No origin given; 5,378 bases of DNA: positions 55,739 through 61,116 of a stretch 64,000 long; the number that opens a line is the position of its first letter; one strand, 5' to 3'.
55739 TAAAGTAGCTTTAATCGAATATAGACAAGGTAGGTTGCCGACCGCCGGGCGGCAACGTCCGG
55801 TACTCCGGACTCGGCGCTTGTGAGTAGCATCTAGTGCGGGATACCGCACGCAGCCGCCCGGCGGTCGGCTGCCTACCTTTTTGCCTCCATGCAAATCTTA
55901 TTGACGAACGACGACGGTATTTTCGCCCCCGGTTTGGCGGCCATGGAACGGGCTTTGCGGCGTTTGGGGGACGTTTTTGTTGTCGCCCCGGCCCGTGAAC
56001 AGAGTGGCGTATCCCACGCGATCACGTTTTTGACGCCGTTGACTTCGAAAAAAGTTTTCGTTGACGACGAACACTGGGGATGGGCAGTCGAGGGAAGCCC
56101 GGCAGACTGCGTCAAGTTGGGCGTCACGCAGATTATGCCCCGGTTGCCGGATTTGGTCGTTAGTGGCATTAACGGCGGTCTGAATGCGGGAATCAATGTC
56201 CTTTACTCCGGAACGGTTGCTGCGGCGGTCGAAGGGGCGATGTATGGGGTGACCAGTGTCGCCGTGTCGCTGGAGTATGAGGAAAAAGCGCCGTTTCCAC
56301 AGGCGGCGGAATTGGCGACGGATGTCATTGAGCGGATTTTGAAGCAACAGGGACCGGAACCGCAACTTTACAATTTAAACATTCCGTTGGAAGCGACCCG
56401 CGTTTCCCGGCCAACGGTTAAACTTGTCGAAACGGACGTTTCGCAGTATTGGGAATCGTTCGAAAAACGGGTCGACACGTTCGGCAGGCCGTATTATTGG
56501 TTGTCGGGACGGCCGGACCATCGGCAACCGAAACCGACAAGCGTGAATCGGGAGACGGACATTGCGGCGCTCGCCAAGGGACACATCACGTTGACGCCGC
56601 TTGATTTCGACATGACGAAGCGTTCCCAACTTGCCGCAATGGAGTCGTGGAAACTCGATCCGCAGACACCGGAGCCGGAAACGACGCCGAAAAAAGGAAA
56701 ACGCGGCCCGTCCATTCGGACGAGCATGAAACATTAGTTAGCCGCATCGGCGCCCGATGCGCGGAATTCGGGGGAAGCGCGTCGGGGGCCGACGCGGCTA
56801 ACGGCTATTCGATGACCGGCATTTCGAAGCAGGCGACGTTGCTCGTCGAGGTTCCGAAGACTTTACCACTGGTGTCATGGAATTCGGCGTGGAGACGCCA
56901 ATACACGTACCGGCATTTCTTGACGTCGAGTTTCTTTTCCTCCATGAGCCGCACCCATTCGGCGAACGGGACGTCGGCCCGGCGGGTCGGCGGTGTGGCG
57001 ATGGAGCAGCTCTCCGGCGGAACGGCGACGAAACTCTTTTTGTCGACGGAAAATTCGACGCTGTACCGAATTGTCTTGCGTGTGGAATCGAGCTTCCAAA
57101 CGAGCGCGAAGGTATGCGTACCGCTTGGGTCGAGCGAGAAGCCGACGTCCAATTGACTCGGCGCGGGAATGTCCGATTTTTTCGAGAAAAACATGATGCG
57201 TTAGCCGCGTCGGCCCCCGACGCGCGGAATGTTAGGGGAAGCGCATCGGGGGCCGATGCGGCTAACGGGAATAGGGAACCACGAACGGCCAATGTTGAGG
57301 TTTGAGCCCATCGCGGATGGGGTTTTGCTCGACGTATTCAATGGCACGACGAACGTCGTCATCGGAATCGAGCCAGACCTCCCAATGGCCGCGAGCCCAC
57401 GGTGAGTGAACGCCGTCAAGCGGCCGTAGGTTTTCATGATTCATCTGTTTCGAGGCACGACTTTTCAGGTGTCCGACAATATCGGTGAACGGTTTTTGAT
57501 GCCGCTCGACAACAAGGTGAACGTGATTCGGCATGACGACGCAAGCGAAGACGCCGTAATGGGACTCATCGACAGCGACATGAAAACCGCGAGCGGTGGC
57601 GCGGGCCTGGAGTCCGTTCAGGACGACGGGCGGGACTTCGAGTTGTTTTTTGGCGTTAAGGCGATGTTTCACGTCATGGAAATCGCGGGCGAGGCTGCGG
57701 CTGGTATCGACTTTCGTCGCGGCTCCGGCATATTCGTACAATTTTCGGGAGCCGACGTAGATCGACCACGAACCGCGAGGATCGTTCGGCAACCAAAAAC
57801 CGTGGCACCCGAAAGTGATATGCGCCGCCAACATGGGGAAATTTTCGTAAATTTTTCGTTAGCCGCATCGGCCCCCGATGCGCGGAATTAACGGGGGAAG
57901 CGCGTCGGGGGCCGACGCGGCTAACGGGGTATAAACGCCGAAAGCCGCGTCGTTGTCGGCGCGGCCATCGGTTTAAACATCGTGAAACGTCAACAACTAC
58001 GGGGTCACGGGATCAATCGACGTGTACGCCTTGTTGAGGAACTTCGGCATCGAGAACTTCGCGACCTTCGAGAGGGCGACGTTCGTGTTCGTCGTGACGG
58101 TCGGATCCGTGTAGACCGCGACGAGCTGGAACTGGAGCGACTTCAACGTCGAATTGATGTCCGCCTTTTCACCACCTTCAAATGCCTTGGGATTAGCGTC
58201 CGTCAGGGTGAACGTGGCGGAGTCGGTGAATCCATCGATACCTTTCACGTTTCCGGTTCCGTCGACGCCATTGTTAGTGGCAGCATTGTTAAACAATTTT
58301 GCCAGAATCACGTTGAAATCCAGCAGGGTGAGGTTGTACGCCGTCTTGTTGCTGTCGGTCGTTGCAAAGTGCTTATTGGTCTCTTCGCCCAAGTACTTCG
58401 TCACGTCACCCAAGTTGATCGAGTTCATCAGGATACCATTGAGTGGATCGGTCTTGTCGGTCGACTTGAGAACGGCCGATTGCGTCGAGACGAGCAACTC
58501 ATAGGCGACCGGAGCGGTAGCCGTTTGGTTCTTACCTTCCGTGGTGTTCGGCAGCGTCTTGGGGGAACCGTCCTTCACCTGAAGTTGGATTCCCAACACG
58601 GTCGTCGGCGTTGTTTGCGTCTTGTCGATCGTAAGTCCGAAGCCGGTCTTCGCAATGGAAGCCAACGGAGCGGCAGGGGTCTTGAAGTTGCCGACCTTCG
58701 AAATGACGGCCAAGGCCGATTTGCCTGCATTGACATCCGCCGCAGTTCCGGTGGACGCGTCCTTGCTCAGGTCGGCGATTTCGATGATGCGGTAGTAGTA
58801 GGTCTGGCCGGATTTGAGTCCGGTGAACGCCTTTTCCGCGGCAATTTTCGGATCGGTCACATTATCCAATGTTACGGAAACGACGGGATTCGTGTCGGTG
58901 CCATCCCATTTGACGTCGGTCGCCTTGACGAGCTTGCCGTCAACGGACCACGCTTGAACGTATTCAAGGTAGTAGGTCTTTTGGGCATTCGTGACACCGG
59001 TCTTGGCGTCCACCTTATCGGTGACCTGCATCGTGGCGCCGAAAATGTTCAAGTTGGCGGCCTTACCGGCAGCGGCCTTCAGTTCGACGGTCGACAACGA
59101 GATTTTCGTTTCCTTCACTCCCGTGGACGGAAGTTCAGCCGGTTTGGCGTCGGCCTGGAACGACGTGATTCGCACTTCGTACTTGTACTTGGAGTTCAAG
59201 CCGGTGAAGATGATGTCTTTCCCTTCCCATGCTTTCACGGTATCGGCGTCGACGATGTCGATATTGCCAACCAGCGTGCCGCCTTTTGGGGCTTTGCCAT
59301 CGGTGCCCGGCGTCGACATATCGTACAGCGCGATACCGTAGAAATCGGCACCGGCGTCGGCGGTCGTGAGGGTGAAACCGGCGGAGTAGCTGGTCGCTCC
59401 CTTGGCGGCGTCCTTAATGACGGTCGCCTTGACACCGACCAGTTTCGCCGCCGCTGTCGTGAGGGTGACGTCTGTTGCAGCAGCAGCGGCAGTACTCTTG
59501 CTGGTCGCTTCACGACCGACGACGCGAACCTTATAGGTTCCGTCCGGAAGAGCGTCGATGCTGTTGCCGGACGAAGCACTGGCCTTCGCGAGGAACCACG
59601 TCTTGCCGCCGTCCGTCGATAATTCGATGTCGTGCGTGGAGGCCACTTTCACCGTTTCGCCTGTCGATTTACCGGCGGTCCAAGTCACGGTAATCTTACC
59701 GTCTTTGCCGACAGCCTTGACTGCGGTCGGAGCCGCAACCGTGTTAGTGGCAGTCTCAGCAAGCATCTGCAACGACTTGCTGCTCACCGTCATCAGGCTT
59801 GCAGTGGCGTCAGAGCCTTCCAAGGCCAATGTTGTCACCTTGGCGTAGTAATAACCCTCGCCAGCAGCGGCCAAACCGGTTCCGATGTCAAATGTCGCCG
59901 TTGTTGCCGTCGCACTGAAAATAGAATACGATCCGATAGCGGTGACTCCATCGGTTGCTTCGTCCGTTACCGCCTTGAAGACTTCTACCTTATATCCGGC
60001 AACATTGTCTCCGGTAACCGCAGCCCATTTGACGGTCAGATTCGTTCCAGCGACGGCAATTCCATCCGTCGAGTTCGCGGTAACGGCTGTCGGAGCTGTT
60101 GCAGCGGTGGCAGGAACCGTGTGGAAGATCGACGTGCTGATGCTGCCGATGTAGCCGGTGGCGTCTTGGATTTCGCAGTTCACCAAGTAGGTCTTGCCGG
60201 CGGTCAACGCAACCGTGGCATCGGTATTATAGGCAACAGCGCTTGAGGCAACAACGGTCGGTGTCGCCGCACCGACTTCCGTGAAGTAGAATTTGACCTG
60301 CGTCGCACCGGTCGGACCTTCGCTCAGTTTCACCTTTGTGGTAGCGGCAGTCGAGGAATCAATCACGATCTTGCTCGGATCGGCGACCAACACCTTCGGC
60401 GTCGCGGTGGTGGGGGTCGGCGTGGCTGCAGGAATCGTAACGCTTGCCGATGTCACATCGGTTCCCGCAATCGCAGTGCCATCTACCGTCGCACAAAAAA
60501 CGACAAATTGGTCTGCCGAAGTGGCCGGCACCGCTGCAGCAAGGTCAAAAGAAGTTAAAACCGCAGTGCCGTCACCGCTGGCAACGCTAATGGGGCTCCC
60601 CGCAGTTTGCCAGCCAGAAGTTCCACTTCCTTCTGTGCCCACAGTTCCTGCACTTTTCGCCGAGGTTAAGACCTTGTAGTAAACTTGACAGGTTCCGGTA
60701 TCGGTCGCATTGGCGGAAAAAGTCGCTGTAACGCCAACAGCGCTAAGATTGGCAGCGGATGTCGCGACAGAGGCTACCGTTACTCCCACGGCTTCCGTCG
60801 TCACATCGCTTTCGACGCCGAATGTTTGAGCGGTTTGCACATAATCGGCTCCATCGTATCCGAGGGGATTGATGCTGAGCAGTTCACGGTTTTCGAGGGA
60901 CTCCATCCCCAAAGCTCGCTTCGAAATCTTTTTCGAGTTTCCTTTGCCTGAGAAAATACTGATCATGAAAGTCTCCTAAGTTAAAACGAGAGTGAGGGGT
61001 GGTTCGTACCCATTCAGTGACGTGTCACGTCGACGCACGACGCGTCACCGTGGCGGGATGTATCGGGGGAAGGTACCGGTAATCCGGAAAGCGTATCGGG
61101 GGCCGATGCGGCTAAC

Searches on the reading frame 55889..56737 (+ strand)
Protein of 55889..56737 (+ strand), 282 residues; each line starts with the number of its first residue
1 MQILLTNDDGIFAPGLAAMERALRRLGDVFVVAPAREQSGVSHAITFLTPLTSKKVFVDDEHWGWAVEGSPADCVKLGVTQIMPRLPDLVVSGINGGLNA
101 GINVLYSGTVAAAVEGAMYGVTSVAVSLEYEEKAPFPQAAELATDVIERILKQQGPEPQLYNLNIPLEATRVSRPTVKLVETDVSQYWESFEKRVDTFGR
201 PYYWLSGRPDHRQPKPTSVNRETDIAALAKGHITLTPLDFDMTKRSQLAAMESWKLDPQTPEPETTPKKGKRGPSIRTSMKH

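Call 12: search_protein_families(library=pfam, proteins=[window:55889-56737:+], max_evalue=0.001)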
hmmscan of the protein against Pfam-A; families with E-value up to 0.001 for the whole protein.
window:55889-56737:+ (282 aa): 1 family
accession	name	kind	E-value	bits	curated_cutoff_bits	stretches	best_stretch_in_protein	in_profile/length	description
PF01975.23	SurE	-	7.7e-58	195.8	22.1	1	3-173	1-175/189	Survival protein SurE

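Call 13: list_cluster_members(proteins=[window:55889-56734:+, window:61653-62843:+, window:41732-42679:+, window:42811-44169:-, window:58000-60966:-, window:31264-32562:+, window:33293-34828:-, window:27961-30207:-, window:24635-25678:+, window:50243-55483:-])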
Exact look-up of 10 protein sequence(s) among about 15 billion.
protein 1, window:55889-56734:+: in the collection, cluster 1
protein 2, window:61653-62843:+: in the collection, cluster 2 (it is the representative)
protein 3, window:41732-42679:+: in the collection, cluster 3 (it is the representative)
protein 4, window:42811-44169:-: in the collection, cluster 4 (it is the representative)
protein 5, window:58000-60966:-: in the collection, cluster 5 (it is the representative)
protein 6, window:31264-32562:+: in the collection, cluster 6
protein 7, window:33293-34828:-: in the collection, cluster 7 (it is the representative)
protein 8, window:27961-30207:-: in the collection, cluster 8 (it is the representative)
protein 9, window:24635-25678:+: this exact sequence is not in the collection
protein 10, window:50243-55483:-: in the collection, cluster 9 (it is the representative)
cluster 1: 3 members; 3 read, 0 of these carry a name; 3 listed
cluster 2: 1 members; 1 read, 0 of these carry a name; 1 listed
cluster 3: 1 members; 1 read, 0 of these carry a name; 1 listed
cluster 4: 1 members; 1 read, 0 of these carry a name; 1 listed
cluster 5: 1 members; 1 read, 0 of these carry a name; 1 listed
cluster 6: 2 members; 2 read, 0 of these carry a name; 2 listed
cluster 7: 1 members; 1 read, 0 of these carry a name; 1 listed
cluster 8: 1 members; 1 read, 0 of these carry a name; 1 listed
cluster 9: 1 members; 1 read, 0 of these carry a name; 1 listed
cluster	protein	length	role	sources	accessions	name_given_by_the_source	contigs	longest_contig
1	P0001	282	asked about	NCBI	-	-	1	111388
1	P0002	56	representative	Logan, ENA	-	-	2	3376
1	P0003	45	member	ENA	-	-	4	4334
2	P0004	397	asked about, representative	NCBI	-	-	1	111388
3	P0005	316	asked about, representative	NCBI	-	-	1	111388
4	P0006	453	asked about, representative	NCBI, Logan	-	-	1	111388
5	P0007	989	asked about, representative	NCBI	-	-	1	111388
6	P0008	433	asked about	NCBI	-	-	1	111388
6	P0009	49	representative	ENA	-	-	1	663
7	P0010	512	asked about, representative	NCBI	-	-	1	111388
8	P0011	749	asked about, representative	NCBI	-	-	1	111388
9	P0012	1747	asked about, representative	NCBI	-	-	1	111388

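Call 14: find_encoding_contigs(protein=P0006, flank=10000, max_places=10)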
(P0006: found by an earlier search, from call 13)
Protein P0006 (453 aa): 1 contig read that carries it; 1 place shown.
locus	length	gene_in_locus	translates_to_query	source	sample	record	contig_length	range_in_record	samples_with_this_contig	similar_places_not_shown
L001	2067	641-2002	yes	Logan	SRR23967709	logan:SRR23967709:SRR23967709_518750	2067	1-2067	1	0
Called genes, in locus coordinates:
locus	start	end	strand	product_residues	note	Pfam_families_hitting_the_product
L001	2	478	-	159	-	?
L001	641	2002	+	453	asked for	PF00069:Pkinase, PF07714:PK_Tyr_Ser-Thr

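Call 15: find_encoding_contigs(protein=P0012, flank=10000, max_places=10)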
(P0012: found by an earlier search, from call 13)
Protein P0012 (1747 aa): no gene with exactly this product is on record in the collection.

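Call 18: find_related_loci(query=P0012, collection=genome_contigs, flank=10000)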
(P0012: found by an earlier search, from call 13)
Query P0012 (1747 aa) in genome_contigs; peptide patterns used: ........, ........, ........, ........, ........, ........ (x = any residue, [..] = any of these).
55 stretches matched a pattern; 3 encode a relative of the query (tblastn E <= 1e-3); 3 distinct loci.
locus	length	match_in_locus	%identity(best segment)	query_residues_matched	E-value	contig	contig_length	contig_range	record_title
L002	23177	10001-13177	24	1037-1563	7e-13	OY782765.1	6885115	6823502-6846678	MAG: Melioribacteraceae bacterium isolate b49f5fa7-6043-4eb4-88a3-53a29b1f0925 genome assembly, chromosome: 1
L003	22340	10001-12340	24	1038-1533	4e-8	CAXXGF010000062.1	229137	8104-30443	MAG: Melioribacteraceae bacterium isolate 4100227e-7e26-4022-97d3-18b24a1ddb5a genome assembly, contig: contig_62, whole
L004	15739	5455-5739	32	1302-1398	5e-5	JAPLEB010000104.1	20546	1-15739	MAG: Bacteroidia bacterium isolate LacPavin_0920_SED5_MAG_39_21 LacPavin_0920_SED5_scaffold_967070, whole genome shotgun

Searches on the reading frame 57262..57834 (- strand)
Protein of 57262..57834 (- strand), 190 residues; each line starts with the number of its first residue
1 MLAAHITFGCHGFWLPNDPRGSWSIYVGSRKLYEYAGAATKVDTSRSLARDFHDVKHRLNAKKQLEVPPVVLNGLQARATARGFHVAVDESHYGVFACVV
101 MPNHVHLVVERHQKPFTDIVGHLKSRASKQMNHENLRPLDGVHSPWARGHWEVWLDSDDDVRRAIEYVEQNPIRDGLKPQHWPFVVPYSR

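Call 12: search_protein_families(library=pfam, proteins=[window:57262-57834:-], max_evalue=0.001)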
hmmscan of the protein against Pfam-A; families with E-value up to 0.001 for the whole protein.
window:57262-57834:- (190 aa): 1 family
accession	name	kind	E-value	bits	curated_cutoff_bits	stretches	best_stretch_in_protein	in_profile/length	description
PF01797.21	Y1_Tnp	-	2.5e-06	28.1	23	1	84-170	32-120/121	Transposase IS200 like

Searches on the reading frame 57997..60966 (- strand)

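Call 12: search_protein_families(library=pfam, proteins=[window:57997-60966:-], max_evalue=0.001)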
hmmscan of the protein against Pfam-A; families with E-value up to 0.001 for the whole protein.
window:57997-60966:- (989 aa): 1 family
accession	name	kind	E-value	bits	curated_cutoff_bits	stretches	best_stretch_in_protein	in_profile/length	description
PF11008.14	DUF2846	-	0.00017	22.1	34.3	0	205-268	19-82/92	Protein of unknown function (DUF2846)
